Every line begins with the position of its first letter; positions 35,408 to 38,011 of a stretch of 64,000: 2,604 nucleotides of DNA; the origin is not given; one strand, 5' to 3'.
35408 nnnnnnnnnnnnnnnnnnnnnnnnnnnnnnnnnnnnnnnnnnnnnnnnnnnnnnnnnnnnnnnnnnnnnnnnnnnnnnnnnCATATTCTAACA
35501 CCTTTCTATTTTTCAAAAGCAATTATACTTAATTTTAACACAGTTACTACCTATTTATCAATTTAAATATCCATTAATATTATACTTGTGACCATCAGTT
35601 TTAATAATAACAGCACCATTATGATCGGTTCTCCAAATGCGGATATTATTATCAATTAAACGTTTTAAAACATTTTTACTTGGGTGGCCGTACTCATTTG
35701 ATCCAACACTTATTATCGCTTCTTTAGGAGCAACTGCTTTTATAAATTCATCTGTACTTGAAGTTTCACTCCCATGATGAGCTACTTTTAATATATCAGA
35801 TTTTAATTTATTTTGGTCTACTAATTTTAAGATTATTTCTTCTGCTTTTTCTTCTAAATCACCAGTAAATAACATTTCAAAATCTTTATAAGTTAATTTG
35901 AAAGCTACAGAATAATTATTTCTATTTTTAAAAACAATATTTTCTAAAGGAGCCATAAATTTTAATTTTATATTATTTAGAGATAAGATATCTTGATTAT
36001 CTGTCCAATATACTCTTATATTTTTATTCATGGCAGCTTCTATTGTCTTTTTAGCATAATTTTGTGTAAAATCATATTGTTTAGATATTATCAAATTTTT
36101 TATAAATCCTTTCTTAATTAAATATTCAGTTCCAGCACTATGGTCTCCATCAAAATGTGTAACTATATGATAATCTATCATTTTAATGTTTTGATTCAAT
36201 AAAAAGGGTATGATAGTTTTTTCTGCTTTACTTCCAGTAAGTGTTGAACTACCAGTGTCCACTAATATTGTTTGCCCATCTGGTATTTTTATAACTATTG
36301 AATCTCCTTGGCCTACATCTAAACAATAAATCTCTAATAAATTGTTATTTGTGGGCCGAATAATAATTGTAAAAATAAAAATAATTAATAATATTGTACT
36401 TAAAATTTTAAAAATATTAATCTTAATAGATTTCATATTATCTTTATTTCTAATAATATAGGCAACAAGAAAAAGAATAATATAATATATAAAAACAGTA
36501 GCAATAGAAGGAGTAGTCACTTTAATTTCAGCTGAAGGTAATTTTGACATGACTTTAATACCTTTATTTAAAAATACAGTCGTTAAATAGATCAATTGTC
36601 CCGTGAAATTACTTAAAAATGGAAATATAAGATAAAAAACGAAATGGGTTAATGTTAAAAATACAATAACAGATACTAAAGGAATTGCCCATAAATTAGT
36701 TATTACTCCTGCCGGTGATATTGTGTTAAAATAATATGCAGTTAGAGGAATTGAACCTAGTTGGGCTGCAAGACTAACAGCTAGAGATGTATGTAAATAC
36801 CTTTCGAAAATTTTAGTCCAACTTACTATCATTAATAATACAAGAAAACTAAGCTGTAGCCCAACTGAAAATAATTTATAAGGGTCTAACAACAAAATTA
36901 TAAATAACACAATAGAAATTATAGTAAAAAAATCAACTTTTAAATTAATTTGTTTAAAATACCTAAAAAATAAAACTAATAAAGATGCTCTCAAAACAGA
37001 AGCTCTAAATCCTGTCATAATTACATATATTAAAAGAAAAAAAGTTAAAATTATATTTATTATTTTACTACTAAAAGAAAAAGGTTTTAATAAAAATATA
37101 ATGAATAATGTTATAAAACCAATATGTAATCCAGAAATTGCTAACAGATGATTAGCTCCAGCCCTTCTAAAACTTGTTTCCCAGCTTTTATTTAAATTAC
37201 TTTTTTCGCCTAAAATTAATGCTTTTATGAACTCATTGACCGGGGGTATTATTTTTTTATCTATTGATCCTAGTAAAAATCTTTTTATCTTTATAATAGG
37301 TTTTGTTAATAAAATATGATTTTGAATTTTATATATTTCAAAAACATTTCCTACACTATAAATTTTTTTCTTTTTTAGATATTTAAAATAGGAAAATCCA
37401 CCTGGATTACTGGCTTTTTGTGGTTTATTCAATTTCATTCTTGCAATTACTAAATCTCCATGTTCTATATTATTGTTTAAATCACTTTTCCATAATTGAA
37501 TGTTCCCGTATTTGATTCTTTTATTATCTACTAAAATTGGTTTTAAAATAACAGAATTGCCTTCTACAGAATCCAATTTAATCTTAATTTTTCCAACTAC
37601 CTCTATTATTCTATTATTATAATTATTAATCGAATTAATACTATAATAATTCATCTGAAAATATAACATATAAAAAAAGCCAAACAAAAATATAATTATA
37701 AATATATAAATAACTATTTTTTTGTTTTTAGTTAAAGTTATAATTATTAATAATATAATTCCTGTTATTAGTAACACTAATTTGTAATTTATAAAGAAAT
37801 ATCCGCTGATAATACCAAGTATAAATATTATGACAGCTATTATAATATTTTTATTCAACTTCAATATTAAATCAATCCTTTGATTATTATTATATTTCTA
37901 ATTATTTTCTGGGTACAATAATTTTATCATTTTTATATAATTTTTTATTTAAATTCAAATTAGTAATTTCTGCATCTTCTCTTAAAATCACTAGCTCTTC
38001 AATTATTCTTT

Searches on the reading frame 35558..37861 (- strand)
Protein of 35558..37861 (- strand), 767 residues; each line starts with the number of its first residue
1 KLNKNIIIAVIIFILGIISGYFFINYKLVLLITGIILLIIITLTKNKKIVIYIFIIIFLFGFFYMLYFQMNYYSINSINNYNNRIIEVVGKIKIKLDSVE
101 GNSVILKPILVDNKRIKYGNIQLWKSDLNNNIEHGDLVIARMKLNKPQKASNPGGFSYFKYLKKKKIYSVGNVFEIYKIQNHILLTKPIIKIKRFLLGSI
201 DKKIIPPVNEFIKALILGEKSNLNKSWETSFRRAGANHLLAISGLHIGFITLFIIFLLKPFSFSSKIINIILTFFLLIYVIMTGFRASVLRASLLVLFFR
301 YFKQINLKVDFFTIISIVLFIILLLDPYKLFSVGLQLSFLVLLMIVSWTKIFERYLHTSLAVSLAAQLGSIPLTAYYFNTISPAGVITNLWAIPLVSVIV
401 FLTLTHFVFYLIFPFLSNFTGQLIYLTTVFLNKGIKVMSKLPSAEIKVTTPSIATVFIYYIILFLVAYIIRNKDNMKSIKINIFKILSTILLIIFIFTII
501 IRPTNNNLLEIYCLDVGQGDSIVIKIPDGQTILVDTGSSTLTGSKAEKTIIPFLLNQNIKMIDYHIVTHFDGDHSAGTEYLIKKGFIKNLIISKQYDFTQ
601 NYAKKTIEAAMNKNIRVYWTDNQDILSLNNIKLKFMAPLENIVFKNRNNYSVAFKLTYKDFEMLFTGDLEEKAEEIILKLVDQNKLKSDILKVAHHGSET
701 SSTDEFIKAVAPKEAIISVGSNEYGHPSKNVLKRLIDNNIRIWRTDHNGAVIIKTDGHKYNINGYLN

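Call 50: search_protein_families(library=pfam, proteins=[window:35558-37861:-], max_evalue=0.00001)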
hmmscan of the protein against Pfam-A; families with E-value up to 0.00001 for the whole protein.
window:35558-37861:- (767 aa): 3 families
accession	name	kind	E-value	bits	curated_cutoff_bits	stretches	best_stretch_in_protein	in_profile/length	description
PF03772.21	Competence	-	7.3e-59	199.8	23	1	215-471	1-268/270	Competence protein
PF00753.33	Lactamase_B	-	1.2e-21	78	22.7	1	515-720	2-195/196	Metallo-beta-lactamase superfamily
PF13567.11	DUF4131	-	2.6e-18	66.7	31.6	1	24-176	3-162/165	Domain of unknown function (DUF4131)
